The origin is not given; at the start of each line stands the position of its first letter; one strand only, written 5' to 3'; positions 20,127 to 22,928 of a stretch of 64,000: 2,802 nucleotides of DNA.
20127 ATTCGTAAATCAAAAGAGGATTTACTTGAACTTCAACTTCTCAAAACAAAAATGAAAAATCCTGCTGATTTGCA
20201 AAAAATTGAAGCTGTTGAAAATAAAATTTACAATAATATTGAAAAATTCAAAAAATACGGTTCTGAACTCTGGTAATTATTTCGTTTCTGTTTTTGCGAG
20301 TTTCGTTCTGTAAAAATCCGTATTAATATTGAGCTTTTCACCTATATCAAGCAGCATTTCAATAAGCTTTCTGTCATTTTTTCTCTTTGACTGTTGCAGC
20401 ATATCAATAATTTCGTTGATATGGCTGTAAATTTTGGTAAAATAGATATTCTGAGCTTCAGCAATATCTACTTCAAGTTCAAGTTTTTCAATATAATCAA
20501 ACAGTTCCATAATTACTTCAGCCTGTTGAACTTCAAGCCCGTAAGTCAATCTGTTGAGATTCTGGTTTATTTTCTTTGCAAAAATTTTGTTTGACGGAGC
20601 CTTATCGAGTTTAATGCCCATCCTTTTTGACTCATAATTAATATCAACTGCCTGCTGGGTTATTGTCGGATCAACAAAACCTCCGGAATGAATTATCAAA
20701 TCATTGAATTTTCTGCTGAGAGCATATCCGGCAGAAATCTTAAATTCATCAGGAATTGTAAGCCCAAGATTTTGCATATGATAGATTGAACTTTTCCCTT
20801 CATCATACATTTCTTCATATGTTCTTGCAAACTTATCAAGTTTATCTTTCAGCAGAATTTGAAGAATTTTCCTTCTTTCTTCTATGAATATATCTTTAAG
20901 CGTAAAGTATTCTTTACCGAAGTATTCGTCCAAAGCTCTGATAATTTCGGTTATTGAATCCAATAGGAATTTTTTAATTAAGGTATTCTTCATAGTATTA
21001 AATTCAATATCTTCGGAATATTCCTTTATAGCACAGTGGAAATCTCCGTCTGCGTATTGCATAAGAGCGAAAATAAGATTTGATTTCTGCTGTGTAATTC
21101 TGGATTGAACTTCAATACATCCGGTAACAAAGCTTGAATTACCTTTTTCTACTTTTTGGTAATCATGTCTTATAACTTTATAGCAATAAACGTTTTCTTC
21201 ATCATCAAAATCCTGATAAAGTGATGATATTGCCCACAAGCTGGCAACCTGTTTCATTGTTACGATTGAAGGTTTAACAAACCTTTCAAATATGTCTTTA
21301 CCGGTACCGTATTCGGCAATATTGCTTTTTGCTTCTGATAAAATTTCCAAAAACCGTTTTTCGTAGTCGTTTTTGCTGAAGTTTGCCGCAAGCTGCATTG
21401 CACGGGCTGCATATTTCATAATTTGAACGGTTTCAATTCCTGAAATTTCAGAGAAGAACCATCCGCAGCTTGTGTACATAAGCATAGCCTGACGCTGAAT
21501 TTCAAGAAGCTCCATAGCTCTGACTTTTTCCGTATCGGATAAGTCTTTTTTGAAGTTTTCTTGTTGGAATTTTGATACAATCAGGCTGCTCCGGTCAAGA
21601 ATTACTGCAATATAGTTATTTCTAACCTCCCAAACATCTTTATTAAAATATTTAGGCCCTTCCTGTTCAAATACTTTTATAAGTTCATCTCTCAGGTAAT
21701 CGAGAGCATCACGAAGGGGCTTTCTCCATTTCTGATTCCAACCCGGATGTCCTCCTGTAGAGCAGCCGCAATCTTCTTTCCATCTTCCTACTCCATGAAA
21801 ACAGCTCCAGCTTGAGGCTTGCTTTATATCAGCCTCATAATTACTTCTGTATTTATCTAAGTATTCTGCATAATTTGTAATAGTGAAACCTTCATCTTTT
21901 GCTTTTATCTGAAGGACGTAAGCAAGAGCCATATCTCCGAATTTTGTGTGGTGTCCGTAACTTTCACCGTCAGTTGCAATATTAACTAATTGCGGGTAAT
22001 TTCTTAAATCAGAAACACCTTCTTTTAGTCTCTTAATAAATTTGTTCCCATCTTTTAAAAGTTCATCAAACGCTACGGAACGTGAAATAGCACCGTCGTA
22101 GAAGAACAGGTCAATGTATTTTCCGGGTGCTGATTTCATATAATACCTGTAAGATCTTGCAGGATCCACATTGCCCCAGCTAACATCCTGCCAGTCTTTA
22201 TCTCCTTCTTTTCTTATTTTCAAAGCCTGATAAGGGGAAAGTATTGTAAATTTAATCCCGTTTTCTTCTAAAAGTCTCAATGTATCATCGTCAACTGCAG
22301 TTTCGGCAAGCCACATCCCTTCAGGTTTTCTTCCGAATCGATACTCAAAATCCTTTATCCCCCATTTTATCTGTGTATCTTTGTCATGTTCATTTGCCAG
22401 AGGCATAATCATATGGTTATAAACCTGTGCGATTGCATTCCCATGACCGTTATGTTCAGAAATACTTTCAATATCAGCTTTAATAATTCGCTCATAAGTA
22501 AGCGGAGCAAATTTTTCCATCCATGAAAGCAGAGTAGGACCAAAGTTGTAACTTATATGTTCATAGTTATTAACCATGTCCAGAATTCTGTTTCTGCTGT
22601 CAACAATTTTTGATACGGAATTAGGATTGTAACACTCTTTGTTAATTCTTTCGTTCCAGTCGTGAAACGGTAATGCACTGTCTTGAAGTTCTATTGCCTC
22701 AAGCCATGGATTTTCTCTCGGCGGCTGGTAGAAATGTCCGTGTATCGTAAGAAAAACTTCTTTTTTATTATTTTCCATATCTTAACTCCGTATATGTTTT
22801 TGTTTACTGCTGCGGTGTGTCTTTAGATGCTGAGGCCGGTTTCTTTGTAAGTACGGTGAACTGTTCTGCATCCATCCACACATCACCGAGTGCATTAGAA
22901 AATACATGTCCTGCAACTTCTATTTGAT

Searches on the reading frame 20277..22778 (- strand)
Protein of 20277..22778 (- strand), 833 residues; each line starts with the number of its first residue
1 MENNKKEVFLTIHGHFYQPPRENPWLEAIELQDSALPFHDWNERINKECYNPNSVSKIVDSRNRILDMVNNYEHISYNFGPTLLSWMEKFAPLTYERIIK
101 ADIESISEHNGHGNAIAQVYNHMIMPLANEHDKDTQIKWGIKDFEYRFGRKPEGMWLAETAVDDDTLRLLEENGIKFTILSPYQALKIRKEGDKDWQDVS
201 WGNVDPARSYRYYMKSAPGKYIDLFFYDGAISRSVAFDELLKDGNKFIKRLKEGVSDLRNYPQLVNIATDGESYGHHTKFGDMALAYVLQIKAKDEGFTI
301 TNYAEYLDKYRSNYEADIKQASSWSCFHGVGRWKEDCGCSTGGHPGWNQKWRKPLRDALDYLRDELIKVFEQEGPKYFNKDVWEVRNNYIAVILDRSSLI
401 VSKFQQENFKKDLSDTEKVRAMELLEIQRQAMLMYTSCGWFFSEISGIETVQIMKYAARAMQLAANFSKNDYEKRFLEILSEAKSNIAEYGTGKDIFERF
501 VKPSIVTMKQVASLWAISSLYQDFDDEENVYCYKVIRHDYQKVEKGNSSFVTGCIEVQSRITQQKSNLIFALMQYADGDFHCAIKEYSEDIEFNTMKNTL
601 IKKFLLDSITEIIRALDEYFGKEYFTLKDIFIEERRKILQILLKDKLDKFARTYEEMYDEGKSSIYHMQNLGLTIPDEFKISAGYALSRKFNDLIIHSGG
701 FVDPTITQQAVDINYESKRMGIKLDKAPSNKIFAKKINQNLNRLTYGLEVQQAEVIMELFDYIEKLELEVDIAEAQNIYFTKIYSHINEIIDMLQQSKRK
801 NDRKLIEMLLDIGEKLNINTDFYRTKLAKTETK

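Call 37: search_protein_families(library=pfam, proteins=[window:20277-22778:-], max_evalue=0.00001)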
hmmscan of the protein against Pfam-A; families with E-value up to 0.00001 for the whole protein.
window:20277-22778:- (833 aa): 2 families
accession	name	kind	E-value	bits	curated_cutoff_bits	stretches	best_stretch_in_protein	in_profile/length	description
PF12055.13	DUF3536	-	5.1e-106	354.6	25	1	347-631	1-284/284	Domain of unknown function (DUF3536)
PF03065.20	Glyco_hydro_57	-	3.5e-23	82.8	21.2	1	44-314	42-286/291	Glycosyl hydrolase family 57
